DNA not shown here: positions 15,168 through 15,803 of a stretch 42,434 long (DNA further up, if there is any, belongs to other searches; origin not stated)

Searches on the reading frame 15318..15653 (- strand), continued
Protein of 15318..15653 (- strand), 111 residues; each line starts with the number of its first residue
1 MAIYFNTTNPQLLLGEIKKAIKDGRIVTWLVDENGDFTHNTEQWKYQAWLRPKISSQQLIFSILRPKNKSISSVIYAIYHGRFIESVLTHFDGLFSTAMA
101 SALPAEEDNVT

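Call 84: get_annotated_region(hit=H13, flank=4000)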
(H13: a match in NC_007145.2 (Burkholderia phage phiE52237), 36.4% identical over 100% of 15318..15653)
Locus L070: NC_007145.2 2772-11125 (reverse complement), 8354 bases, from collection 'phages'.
description: Burkholderia prophage phi52237, complete genome.
organism: Burkholderia phage phiE52237 (NCBI taxid 2681592)
taxonomy: Viruses; Duplodnaviria; Heunggongvirae; Uroviricota; Caudoviricetes; Peduoviridae; Tigrvirus; Tigrvirus phi52237
host: Burkholderia pseudomallei; source: -; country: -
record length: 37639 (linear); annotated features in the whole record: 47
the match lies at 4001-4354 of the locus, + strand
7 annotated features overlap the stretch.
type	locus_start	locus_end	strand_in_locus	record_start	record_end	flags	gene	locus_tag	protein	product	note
CDS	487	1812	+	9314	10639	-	-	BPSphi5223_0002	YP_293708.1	integrase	gp10; identified by match to protein family HMM PF00589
CDS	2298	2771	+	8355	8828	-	-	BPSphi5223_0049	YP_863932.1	DUF4065 domain-containing protein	gp9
CDS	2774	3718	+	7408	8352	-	-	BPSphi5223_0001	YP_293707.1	hypothetical protein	gp8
CDS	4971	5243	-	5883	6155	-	-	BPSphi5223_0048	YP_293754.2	antitoxin from a toxin-antitoxin system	gp7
CDS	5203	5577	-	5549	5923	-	-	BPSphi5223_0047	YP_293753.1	ribonuclease toxin of AT system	gp6; identified by match to protein family HMM PF04365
CDS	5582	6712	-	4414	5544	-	Q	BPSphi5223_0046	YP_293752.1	portal protein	gpQ; Q protein; structural capsid protein; bacteriophage P2-like virions include a head and a tail; Q is a connector or ...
CDS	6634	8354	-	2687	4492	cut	P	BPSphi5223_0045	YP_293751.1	terminase large subunit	gpP; P protein; capsid packaging; P protein is probably the ATPase subunit of the terminase complex, which directs cos ...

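Call 85: get_annotated_region(hit=H15, flank=4000)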
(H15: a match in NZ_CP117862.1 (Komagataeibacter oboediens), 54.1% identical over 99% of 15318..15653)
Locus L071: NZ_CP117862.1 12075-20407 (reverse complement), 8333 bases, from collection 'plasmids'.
description: Komagataeibacter oboediens strain NCIB 8034 plasmid pKOB3, complete sequence
organism: Komagataeibacter oboediens (NCBI taxid 65958)
taxonomy: Bacteria; Pseudomonadota; Alphaproteobacteria; Rhodospirillales; Acetobacteraceae; Komagataeibacter; Komagataeibacter oboediens
host: -; source: Cell culture; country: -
typing (MOB-suite, as given by PLSDB): mobilizable; relaxase MOBQ
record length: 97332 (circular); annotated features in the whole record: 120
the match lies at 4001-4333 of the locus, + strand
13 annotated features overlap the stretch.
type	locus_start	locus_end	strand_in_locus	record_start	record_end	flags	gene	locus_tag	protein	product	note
CDS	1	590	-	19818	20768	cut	-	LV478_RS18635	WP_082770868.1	replication initiator protein A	-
CDS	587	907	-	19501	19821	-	-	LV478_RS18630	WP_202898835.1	hypothetical protein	-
CDS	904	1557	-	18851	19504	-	-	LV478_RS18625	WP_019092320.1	ParA family protein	-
CDS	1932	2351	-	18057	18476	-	-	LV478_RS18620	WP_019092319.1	putative toxin-antitoxin system toxin component, PIN family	-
CDS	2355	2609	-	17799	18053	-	-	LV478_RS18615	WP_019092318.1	ribbon-helix-helix domain-containing protein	-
CDS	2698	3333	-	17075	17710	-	-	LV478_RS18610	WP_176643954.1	tyrosine-type recombinase/integrase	GO:0015074 - DNA integration [Evidence IEA]; GO:0006310 - DNA recombination [Evidence IEA]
CDS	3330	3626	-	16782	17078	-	-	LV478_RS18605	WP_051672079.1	WGR domain-containing protein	-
CDS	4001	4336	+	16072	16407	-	-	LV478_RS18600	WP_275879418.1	hypothetical protein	-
CDS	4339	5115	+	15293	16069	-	-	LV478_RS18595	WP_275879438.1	NYN domain-containing protein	-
CDS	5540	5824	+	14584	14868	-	-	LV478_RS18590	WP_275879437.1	Fic/DOC family N-terminal domain-containing protein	-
CDS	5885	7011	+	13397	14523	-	-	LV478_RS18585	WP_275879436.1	IS3 family transposase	-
CDS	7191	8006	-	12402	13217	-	-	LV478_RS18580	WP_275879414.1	hypothetical protein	-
CDS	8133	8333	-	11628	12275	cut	-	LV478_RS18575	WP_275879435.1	HipA family kinase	-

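Call 86: get_annotated_region(hit=H18, flank=4000)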
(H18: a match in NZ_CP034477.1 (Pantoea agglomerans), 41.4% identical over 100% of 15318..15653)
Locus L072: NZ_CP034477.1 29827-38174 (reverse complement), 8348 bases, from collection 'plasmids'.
description: Pantoea agglomerans strain CFSAN047154 plasmid pCFSAN047154_3, complete sequence
organism: Pantoea agglomerans (NCBI taxid 549)
taxonomy: Bacteria; Pseudomonadota; Gammaproteobacteria; Enterobacterales; Erwiniaceae; Pantoea; Pantoea agglomerans
host: -; source: food,leaf from rome apple cultivar; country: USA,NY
typing (MOB-suite, as given by PLSDB): mobilizable; replicon rep_cluster_1441; relaxase MOBF
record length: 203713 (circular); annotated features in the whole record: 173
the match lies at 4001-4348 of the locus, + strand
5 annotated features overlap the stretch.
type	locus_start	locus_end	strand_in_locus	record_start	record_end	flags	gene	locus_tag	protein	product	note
CDS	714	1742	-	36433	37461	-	-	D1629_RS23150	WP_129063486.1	tyrosine-type recombinase/integrase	GO:0015074 - DNA integration [Evidence IEA]; GO:0006310 - DNA recombination [Evidence IEA]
CDS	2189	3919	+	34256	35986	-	-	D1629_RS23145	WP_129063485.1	anti-phage dCTP deaminase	-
CDS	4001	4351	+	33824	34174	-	-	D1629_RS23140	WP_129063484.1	hypothetical protein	-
CDS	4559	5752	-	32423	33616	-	-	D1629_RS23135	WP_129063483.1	hypothetical protein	-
CDS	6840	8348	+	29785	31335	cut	-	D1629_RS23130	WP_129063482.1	P-loop NTPase fold protein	-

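Call 87: get_annotated_region(hit=H20, flank=4000)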
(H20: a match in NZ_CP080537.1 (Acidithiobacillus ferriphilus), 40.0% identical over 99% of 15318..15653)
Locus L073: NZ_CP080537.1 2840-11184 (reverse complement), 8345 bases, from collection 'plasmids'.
description: Acidithiobacillus ferriphilus strain GT2 plasmid pGT2, complete sequence
organism: Acidithiobacillus ferriphilus (NCBI taxid 1689834)
taxonomy: Bacteria; Pseudomonadota; Acidithiobacillia; Acidithiobacillales; Acidithiobacillaceae; Acidithiobacillus; Acidithiobacillus ferriphilus
host: -; source: -; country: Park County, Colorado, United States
typing (MOB-suite, as given by PLSDB): non-mobilizable
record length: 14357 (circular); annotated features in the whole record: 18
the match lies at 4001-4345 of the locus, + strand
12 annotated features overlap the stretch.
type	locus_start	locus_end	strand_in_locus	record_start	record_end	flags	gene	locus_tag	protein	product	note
CDS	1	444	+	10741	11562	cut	-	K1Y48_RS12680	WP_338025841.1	tyrosine-type recombinase/integrase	GO:0015074 - DNA integration [Evidence IEA]; GO:0006310 - DNA recombination [Evidence IEA]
CDS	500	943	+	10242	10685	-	-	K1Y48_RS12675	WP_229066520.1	hypothetical protein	-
CDS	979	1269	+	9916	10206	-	-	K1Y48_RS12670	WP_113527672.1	DUF6516 family protein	-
CDS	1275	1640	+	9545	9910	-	-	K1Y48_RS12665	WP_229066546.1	helix-turn-helix domain-containing protein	-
CDS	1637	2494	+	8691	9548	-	-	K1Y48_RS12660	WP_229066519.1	replication initiator protein A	-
CDS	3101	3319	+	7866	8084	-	-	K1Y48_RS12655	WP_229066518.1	hypothetical protein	-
CDS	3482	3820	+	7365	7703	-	-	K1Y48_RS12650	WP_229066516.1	hypothetical protein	-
CDS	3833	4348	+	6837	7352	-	-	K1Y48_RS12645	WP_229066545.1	hypothetical protein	-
CDS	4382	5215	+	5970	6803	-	-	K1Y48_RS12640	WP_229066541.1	TIR domain-containing protein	GO:0007165 - signal transduction [Evidence IEA]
CDS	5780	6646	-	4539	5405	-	-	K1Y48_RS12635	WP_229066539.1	hypothetical protein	-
CDS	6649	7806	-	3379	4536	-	-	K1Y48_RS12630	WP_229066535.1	toll/interleukin-1 receptor domain-containing protein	GO:0007165 - signal transduction [Evidence IEA]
CDS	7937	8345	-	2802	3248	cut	-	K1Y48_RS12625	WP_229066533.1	TIR domain-containing protein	-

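Call 88: get_annotated_region(hit=H17, flank=3000)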
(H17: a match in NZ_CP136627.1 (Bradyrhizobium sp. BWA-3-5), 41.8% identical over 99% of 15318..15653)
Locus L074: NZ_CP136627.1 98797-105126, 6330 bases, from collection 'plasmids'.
description: Bradyrhizobium sp. BWA-3-5 plasmid unnamed
organism: Bradyrhizobium sp. BWA-3-5 (NCBI taxid 3080013)
taxonomy: Bacteria; Pseudomonadota; Alphaproteobacteria; Hyphomicrobiales; Nitrobacteraceae; Bradyrhizobium; Bradyrhizobium sp. BWA-3-5
host: -; source: Arachis hypogaea,cell culture,root nodule; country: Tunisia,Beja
typing (MOB-suite, as given by PLSDB): non-mobilizable
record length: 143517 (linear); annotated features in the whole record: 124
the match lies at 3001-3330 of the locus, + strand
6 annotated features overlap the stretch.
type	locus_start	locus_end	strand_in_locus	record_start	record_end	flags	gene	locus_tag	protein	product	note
CDS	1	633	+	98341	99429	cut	nolL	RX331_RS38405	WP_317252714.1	nodulation factor fucose acetyltransferase NolL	-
CDS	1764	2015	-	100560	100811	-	-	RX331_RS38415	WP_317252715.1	hypothetical protein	-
CDS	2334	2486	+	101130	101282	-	-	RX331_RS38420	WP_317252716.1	hypothetical protein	-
CDS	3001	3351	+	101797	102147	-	-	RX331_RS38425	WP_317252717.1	hypothetical protein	-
CDS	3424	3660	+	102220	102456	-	-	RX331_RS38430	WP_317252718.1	DUF2188 domain-containing protein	-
CDS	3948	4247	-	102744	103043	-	-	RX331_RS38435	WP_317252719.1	hypothetical protein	-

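Call 89: get_annotated_region(hit=H21, flank=3000)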
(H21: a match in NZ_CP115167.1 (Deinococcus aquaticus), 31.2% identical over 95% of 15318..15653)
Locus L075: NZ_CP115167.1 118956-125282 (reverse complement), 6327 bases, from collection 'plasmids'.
description: Deinococcus aquaticus strain PB-314 plasmid pDATS02, complete sequence
organism: Deinococcus aquaticus (NCBI taxid 328692)
taxonomy: Bacteria; Deinococcota; Deinococci; Deinococcales; Deinococcaceae; Deinococcus; Deinococcus aquaticus
host: -; source: Freshwater stream system, activated sludge; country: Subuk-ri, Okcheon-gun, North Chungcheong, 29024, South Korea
typing (MOB-suite, as given by PLSDB): non-mobilizable
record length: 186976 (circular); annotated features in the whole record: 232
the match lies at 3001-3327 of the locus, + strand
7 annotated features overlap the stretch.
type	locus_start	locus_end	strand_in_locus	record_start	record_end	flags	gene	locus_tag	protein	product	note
CDS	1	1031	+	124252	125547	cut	-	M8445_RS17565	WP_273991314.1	hypothetical protein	-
CDS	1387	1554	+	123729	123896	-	-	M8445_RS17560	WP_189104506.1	hypothetical protein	-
CDS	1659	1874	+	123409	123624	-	-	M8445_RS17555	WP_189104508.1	KTSC domain-containing protein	-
CDS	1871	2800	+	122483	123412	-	-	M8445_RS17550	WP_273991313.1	hypothetical protein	-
CDS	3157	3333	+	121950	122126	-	-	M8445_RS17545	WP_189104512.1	hypothetical protein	-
CDS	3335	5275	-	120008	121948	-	-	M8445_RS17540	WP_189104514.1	UvrD-helicase domain-containing protein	-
CDS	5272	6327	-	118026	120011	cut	-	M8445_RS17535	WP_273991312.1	AAA family ATPase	-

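Call 90: get_annotated_region(hit=H22, flank=3000)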
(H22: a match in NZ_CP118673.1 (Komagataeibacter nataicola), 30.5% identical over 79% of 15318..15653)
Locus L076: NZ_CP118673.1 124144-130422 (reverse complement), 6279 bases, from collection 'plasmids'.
description: Komagataeibacter nataicola strain DS12 plasmid pKNA08, complete sequence
organism: Komagataeibacter nataicola (NCBI taxid 265960)
taxonomy: Bacteria; Pseudomonadota; Alphaproteobacteria; Rhodospirillales; Acetobacteraceae; Komagataeibacter; Komagataeibacter nataicola
host: -; source: mixed culture,Kombucha tea culture; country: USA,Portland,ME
typing (MOB-suite, as given by PLSDB): conjugative; replicon rep_cluster_1336,rep_cluster_848; relaxase MOBF,MOBQ; mating-pair formation MPF_T
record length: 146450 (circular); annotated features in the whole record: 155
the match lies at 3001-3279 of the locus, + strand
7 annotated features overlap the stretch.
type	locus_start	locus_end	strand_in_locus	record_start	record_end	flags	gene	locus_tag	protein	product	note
CDS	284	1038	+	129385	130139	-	-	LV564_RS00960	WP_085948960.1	IS5 family transposase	-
CDS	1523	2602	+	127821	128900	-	-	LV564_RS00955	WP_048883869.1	aromatic ring-hydroxylating dioxygenase subunit alpha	-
CDS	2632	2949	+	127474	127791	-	-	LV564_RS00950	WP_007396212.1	hypothetical protein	-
CDS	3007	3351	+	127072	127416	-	-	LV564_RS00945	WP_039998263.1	hypothetical protein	-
CDS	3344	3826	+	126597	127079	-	-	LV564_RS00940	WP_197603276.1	VOC family protein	-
CDS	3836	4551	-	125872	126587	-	-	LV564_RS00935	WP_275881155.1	IS5 family transposase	-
CDS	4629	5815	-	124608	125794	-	-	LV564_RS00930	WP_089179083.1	IS3 family transposase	-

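Call 91: get_annotated_region(hit=H16, flank=3000)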
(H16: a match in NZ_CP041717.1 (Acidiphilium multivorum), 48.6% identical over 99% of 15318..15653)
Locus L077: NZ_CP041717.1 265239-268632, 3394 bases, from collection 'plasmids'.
description: Acidiphilium multivorum strain JZ-6 plasmid unnamed1, complete sequence
organism: Acidiphilium multivorum (NCBI taxid 62140)
taxonomy: Bacteria; Pseudomonadota; Alphaproteobacteria; Rhodospirillales; Acetobacteraceae; Acidiphilium; Acidiphilium multivorum
host: -; source: Cell culture,activated sludge; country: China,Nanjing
typing (MOB-suite, as given by PLSDB): non-mobilizable; mating-pair formation MPF_I
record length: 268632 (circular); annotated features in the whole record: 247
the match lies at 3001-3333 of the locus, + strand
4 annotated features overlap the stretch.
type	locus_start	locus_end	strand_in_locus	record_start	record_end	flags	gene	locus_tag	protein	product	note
CDS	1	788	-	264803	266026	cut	-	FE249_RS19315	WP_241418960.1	IS256 family transposase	-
CDS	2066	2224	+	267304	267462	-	-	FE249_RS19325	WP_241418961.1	hypothetical protein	-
CDS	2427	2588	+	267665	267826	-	-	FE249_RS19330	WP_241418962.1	hypothetical protein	-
CDS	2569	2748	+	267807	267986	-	-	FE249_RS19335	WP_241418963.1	hypothetical protein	-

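Call 92: get_annotated_region(hit=H1, flank=3500)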
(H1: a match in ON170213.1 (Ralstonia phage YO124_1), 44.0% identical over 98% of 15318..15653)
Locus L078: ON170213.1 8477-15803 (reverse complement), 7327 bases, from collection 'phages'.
description: UNVERIFIED_ORG: Ralstonia phage YO124_1 sequence.
organism: Ralstonia phage YO124_1 (NCBI taxid 2935294)
taxonomy: Viruses; Duplodnaviria; Heunggongvirae; Uroviricota; Caudoviricetes; Peduoviridae; Aresaunavirus
host: Ralstonia solanacearum; source: water; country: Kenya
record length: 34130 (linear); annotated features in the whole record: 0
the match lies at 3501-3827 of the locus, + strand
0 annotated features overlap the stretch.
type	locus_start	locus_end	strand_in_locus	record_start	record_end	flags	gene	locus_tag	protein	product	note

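Call 93: get_annotated_region(hit=H9, flank=3500)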
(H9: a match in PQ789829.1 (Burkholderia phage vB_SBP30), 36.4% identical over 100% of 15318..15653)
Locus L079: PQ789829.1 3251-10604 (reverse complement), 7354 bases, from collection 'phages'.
description: Burkholderia phage vB_SBP30, complete genome.
organism: Burkholderia phage vB_SBP30 (NCBI taxid 3417012)
taxonomy: Viruses
host: Burkholderia sp.; source: -; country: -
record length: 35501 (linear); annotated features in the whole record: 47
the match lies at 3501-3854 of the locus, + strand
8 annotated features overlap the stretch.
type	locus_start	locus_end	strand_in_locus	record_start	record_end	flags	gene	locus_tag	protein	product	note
CDS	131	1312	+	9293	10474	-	-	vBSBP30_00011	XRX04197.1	integrase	int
CDS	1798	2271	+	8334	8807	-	-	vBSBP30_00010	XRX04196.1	hypothetical protein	-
CDS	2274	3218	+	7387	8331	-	-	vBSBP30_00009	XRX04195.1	hypothetical protein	-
CDS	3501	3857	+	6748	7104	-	-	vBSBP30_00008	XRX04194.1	hypothetical protein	-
CDS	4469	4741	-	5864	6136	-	-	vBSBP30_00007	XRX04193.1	BrnA antitoxin family protein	-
CDS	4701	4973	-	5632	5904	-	-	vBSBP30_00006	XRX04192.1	BrnT family toxin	-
CDS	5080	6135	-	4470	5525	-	-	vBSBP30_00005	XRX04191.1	portal protein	-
CDS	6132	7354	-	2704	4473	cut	-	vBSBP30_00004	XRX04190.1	terminase large subunit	-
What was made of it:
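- Solo copies in prophages (calls 84, 93) are easier to explain as orphan inhibitors or anti-defence genes.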

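Call 96: search_protein_families(library=pfam, proteins=[L071:4339-5115:+, L073:4382-5215:+, L073:3833-4348:+, L072:2189-3919:+, L072:4559-5752:-, L070:2774-3718:+, L078:2220-3248:+, L078:1082-2458:+, L078:4239-4673:-, L075:1871-2800:+], max_evalue=0.001)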
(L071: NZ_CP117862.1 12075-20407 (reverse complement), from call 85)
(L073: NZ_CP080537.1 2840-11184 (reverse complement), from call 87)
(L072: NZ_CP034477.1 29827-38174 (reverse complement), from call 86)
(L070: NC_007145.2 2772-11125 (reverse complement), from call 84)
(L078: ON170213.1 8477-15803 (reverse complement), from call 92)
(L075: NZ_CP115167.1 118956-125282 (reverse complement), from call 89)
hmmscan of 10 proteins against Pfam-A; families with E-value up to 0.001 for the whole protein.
L071:4339-5115:+ (258 aa): 1 family
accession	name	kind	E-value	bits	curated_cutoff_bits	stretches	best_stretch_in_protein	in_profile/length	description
PF01936.24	NYN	-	1.9e-09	38.6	24.2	1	116-189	71-141/145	NYN domain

L073:4382-5215:+ (277 aa): 2 families
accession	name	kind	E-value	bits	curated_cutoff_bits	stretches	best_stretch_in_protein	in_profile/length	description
PF13676.11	TIR_2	-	4.7e-08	34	28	1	3-115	1-110/122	TIR domain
PF01582.25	TIR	-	0.00032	21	21.3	1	34-109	34-115/179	TIR domain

L073:3833-4348:+ (171 aa): 0 families

L072:2189-3919:+ (576 aa): 2 families
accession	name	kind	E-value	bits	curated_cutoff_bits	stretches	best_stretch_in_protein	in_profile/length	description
PF00383.29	dCMP_cyt_deam_1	-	2.4e-15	56.7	25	1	353-524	3-100/102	Cytidine and deoxycytidylate deaminase zinc-binding region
PF14437.12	MafB19-deam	-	0.00048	20.5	27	0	360-524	10-99/142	MafB19-like deaminase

L072:4559-5752:- (397 aa): 0 families

L070:2774-3718:+ (314 aa): 0 families

L078:2220-3248:+ (342 aa): 0 families

L078:1082-2458:+ (458 aa): 0 families

L078:4239-4673:- (144 aa): 1 family
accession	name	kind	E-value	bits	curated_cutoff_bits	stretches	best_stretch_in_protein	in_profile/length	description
PF06891.17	P2_Phage_GpR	-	2.1e-50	170.7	25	1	1-131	1-133/133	P2 phage tail completion protein R (GpR)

L075:1871-2800:+ (309 aa): 0 families
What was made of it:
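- p111 followed by NYN, and p111 followed by TIR, on plasmids (calls 85, 87, 96).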

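Call 112: find_encoding_contigs(protein=P0239, flank=4000, max_places=2)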
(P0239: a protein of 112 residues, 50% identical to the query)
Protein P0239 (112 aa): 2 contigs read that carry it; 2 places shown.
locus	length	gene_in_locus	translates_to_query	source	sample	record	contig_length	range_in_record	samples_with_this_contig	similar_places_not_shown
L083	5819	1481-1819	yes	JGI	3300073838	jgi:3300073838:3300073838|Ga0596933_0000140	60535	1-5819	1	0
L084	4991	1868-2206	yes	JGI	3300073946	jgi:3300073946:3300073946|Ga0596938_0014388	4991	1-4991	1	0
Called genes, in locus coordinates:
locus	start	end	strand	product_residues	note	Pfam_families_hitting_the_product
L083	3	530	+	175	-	?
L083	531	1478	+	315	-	PF16289:PIN_12 (weak), PF18476:PIN_8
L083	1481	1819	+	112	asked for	-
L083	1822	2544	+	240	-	-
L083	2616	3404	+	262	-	-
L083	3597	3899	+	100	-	-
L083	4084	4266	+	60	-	-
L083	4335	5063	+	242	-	-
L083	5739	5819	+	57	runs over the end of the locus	-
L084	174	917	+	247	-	PF12637:TSCPD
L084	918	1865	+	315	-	PF16289:PIN_12 (weak), PF18476:PIN_8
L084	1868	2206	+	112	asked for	-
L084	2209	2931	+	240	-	-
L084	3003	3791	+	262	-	-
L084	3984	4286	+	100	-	-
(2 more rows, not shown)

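Call 113: find_encoding_contigs(protein=P0241, flank=4000, max_places=2)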
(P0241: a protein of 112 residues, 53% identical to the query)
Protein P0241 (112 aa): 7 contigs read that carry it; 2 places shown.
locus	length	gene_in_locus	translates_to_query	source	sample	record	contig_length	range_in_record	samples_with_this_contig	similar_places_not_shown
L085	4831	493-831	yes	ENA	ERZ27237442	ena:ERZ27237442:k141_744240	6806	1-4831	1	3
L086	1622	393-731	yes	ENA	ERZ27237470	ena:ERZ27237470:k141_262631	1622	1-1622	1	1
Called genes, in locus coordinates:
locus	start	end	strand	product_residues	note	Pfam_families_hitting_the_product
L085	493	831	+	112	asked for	-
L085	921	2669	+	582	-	PF00656:Peptidase_C14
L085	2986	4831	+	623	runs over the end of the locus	PF02463:SMC_N (faint), PF11398:DUF2813, PF13175:AAA_15, PF13476:AAA_23 (weak), PF13304:AAA_21, PF13175:AAA_15, PF20469:OLD-like_TOPRIM (weak)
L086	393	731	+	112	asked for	-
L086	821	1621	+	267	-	?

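Call 114: search_protein_families(library=pfam, proteins=[L083:1822-2544:+, L083:2616-3404:+, L083:531-1478:+, L085:921-2669:+, L086:821-1621:+], max_evalue=0.01)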
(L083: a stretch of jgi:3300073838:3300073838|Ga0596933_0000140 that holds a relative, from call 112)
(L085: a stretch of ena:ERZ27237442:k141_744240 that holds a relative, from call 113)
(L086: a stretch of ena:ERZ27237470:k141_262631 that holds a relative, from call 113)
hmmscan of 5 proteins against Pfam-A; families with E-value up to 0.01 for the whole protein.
L083:1822-2544:+ (240 aa): 0 families

L083:2616-3404:+ (262 aa): 0 families

L083:531-1478:+ (315 aa): 2 families
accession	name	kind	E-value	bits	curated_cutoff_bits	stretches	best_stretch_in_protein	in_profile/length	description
PF18476.7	PIN_8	-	1.2e-56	192.6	26.1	1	24-233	1-227/227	PIN like domain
PF16289.11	PIN_12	-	1.1e-06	29.6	32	1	26-216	2-171/172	PIN domain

L085:921-2669:+ (582 aa): 1 family
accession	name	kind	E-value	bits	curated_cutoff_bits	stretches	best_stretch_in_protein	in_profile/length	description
PF00656.27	Peptidase_C14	-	7.5e-16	58.9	21.4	1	16-241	3-222/233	Caspase domain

L086:821-1621:+ (267 aa): 1 family
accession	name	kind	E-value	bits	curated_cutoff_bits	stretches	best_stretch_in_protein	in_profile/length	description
PF00656.27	Peptidase_C14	-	9.6e-17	61.9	21.4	1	16-241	3-222/233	Caspase domain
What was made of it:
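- PIN_8 followed by p111 (calls 112, 114). p111 followed by a caspase-type Peptidase_C14 (calls 113, 114).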
